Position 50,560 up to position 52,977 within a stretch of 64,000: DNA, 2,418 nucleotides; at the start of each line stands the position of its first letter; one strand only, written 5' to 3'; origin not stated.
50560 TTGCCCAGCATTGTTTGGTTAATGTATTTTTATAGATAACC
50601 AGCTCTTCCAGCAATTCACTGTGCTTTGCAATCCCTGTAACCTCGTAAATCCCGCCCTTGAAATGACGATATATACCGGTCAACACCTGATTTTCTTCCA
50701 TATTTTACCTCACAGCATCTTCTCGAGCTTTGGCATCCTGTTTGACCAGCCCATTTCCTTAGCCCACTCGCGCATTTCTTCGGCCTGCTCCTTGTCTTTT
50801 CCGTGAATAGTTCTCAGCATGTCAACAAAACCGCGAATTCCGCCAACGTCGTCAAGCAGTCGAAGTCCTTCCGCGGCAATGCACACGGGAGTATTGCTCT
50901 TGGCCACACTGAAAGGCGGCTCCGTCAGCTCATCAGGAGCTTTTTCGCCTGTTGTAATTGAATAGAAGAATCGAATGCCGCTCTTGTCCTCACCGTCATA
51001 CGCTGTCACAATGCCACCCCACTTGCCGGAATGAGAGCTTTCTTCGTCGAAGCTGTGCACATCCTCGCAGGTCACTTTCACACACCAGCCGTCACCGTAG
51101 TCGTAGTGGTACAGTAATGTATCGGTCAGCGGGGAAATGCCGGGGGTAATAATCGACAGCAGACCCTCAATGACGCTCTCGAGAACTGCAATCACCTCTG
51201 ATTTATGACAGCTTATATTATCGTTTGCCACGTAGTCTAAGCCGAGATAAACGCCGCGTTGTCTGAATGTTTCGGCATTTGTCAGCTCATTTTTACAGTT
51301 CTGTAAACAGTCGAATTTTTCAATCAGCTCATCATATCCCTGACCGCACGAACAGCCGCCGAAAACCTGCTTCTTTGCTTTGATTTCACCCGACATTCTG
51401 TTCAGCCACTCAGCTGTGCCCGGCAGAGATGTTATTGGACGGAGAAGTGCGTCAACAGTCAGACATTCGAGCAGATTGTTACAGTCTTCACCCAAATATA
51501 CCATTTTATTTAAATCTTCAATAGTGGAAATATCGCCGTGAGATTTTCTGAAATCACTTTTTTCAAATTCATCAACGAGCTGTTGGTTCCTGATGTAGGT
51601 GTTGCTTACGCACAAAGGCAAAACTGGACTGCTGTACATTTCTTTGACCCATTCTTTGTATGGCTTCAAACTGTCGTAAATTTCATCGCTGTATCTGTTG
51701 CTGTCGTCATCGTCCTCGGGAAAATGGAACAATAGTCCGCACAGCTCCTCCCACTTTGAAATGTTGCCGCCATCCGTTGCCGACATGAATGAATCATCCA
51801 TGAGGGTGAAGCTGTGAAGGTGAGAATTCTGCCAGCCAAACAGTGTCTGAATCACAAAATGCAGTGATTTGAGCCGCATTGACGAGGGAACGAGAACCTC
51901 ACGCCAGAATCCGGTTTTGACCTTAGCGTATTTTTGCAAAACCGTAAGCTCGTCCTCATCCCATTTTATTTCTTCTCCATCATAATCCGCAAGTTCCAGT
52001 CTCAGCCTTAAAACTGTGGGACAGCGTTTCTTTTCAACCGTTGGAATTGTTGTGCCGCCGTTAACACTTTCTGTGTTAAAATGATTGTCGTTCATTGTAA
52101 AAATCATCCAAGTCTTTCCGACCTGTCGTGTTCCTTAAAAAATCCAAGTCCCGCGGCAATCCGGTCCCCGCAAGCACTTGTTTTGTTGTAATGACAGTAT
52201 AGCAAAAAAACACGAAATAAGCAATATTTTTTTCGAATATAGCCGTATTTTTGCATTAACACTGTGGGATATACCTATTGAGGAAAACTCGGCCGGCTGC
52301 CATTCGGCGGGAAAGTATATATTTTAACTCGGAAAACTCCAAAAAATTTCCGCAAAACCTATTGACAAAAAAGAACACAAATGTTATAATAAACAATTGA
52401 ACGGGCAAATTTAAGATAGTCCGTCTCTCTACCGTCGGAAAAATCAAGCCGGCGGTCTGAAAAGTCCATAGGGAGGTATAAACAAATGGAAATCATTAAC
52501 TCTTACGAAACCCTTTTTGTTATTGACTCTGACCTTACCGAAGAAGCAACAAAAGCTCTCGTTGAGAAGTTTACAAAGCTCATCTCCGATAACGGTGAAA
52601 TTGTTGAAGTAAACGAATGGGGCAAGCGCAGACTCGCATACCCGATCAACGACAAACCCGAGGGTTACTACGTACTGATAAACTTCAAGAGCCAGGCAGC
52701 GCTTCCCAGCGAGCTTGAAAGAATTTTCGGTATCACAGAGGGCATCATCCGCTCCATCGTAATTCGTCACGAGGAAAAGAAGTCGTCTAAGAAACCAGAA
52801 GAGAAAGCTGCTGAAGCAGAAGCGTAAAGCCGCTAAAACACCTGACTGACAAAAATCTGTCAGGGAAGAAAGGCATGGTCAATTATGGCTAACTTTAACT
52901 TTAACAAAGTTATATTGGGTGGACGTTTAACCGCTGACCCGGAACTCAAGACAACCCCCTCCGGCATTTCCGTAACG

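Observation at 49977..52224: Three-gene operon of uncharacterised families (PRiA4-ORF3-like, DUF1653, UPF0158-like) behind a terminator-like leader hairpin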

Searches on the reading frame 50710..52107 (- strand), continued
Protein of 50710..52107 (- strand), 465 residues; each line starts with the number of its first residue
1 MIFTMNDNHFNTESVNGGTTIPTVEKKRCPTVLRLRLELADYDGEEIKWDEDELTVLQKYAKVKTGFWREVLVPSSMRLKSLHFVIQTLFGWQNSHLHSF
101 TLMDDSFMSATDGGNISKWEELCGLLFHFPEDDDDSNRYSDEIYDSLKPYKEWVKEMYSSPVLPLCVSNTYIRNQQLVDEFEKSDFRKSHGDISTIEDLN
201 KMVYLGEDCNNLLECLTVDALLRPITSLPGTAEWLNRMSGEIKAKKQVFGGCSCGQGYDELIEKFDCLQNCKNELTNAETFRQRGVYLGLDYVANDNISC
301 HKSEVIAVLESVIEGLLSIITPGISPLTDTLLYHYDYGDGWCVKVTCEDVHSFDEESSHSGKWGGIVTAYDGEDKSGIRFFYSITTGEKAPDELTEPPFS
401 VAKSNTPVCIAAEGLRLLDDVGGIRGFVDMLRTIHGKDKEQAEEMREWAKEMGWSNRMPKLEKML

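Call 37: predict_structure(alignment_id=A3)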
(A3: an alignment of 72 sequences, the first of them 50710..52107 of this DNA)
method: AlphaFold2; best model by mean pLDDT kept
length: 465 residues; sequences in the alignment: 72
mean_pLDDT: 85.9   pTM: 0.87
mean pLDDT of the five models: 85.9, 85.2, 84.4, 84.3, 82.9
residues with pLDDT >= 90: 297; 70-90: 102; 50-70: 27; < 50: 39
segments of 3 or more residues with pLDDT < 50: 1-23, 357-372
pLDDT, mean of each block of 10 residues (from residue 1): 33 41 63 97 96 97 97 96 97 89 97 97 96 76 87 92 85 95 93 92 90 95 93 96 90 72 92 87 71 75 91 90 95 91 97 65 42 57 86 83 94 96 96 98 97 94 94
secondary structure, 60 per line:
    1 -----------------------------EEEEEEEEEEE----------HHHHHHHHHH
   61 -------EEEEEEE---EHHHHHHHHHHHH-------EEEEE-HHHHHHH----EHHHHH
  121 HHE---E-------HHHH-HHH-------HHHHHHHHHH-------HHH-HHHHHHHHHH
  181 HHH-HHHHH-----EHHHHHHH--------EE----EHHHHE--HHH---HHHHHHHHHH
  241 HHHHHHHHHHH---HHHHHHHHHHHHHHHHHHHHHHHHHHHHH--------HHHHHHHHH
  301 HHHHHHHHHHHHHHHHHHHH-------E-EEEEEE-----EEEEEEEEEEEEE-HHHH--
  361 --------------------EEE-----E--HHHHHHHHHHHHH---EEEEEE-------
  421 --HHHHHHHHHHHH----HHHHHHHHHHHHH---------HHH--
elements in order: E30-40 H51-60 E68-74 H79-90 E98-102 H104-110 H116-122 H135-138 H150-159 H171-183 H185-189 H196-202 H218-221 H231-251 H255-283 H292-320 E330-335 E341-353 H355-358 E381-383 H392-404 E408-413 H423-434 H439-451

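Call 55: search_protein_families(library=pfam, proteins=[P0002], max_evalue=0.01)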
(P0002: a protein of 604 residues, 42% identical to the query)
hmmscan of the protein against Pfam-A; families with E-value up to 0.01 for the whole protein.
P0002 (604 aa): 6 families
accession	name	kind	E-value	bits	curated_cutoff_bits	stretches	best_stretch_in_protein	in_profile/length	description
PF07929.16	PRiA4_ORF3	-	1.2e-22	80.9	26.6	2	204-247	15-58/173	Plasmid pRiA4b ORF-3-like protein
PF13384.12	HTH_23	-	5.5e-07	29.7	24.6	0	12-40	10-38/50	Homeodomain-like domain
PF02796.21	HTH_7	-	7.5e-07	29.6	23.8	1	5-40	5-42/45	Helix-turn-helix domain of resolvase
PF00196.25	GerE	-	3.2e-06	27.1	23.5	1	48-82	4-38/57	Bacterial regulatory proteins, luxR family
PF13936.12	HTH_38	-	0.00048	20.3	27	0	12-40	13-41/44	Helix-turn-helix domain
PF14493.12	HTH_40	-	0.0062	17.2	27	0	55-131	6-80/89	Helix-turn-helix domain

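Call 65: search_dna_similar(query=window:50710-52107:-, collection=plasmids, mode=protein, max_rows=15)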
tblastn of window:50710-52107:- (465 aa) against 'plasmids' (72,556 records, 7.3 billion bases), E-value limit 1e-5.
Records with a match: 4; places in all: 5; records where one place covers at least 80% of the query: 0.
Best place of each record, by identity: <60% 4.
By first word of the organism name: Burkholderia 3; Pseudanabaena 1.
By predicted mobility (MOB-suite, as given by PLSDB): non-mobilizable 2; conjugative 1; mobilizable 1.
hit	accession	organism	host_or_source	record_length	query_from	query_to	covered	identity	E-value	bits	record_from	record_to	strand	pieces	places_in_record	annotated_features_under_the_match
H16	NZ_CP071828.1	Burkholderia anthina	pure culture,RoundUp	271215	12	114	22%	31.1%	8e-6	56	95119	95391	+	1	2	plasmid pRiA4b ORF-3 family protein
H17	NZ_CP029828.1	Burkholderia sp. JP2-270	sigle cell,rice rhizosphere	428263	20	114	20%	33.7%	5e-6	57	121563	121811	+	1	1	plasmid pRiA4b ORF-3 family protein | IS66 family transposase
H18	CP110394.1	Burkholderia sp. JSH-S8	Tetrastigma hemsleyanum Diels et Gilg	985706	20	114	20%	32.6%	7e-6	56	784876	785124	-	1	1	plasmid pRiA4b ORF-3 family protein | IS66 family transposase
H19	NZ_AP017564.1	Pseudanabaena sp. ABRG5-3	-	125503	63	158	21%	32.3%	4e-6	57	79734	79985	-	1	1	plasmid pRiA4b ORF-3 family protein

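Call 66: search_protein_families(library=phrogs, proteins=[window:50710-52107:-, P0002], max_evalue=0.01)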
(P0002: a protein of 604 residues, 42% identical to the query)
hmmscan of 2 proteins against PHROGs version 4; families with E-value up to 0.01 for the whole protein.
window:50710-52107:- (465 aa): 0 families

P0002 (604 aa): 5 families
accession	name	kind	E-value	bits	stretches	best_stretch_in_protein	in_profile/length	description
phrog_3855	-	DNA, RNA and nucleotide metabolism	7.8e-06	27.3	1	47-86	65-104/115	HTH DNA binding protein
phrog_7067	-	head and packaging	1.7e-05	25.9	1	54-82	24-52/56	terminase small subunit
phrog_664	-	DNA, RNA and nucleotide metabolism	8.4e-05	23.5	0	48-97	39-136/210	DNA binding protein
phrog_125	-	DNA, RNA and nucleotide metabolism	0.00074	20.1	0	50-117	168-238/254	DNA invertase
phrog_4494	-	unknown function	0.0011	20.4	0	11-39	10-38/109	-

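Call 76: find_encoding_contigs(protein=P0003, flank=4000, max_places=8)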
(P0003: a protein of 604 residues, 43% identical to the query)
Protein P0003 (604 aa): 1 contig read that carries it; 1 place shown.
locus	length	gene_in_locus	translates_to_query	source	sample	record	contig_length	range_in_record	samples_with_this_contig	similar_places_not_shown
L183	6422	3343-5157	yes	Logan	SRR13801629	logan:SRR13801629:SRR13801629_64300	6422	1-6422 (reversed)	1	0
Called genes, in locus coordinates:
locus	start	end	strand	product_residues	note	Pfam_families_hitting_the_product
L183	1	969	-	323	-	?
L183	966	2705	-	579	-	PF00664:ABC_membrane, PF02463:SMC_N, PF00005:ABC_tran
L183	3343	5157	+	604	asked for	PF02796:HTH_7 (faint), PF07929:PRiA4_ORF3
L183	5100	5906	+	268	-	PF07866:DUF1653, PF03682:UPF0158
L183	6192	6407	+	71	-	-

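Call 77: find_encoding_contigs(protein=P0002, flank=4000, max_places=6)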
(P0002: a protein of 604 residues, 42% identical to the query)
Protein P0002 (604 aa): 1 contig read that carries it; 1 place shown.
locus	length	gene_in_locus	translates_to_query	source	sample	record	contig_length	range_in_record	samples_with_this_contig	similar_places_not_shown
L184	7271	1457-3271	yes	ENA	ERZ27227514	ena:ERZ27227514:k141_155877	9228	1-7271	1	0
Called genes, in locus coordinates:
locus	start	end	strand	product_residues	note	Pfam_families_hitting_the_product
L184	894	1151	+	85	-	-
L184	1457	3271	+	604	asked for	PF00196:GerE (faint), PF02796:HTH_7 (faint), PF13384:HTH_23 (faint), PF07929:PRiA4_ORF3 (weak)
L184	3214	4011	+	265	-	PF07866:DUF1653, PF03682:UPF0158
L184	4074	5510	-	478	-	PF01637:ATPase_2, PF13173:AAA_14, PF03008:DUF234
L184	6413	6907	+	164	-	PF00731:AIRC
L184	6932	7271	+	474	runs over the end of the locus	PF13537:GATase_7 (weak)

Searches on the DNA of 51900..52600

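Call 8: search_rna_families(source=window, start=51900, end=52600, threshold=evalue, max_evalue=10)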
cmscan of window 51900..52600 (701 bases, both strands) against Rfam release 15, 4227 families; matches with E-value up to 10: 1.
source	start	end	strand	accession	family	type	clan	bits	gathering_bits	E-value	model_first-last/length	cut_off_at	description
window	52228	52409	-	RF02350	psRNA6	Gene; sRNA;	-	10.2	60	2.6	1-333/333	no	Nitrosomonas sRNA psRNA6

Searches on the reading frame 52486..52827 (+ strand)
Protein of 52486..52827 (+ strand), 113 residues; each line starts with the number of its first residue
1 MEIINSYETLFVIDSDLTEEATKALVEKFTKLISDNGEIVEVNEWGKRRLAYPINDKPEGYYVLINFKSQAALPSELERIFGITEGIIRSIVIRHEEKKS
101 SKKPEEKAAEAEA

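Call 56: find_related_loci(query=window:52486-52827:+, collection=metagenome_contigs, flank=8000)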
Query window:52486-52827:+ (113 aa) in metagenome_contigs; peptide patterns used: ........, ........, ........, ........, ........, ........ (x = any residue, [..] = any of these).
580 stretches matched a pattern; 332 encode a relative of the query (tblastn E <= 1e-3); the best 80 are kept; 80 distinct loci.
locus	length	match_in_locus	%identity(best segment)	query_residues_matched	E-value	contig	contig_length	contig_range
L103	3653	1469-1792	87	2-108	2e-58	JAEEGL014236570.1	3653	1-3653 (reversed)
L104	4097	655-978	86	2-108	7e-58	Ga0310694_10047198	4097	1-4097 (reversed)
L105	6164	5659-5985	85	3-113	1e-57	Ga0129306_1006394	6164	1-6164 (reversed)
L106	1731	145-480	78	2-111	4e-57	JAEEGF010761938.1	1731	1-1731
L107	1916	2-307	88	4-104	5e-57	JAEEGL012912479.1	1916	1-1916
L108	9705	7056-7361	80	2-103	3e-55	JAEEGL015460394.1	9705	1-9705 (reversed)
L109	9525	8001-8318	81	5-113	1e-54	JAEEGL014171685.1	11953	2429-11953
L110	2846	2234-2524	88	2-98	8e-55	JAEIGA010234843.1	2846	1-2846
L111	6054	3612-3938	76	5-111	2e-54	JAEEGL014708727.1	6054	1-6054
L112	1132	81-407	77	3-113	8e-57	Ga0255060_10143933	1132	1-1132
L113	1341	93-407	79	5-112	2e-55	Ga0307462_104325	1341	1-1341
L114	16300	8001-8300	82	4-103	8e-53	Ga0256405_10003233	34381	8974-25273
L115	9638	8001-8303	81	2-101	1e-52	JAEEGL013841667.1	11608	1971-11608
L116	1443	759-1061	81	2-101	4e-54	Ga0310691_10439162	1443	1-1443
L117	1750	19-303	86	2-96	2e-53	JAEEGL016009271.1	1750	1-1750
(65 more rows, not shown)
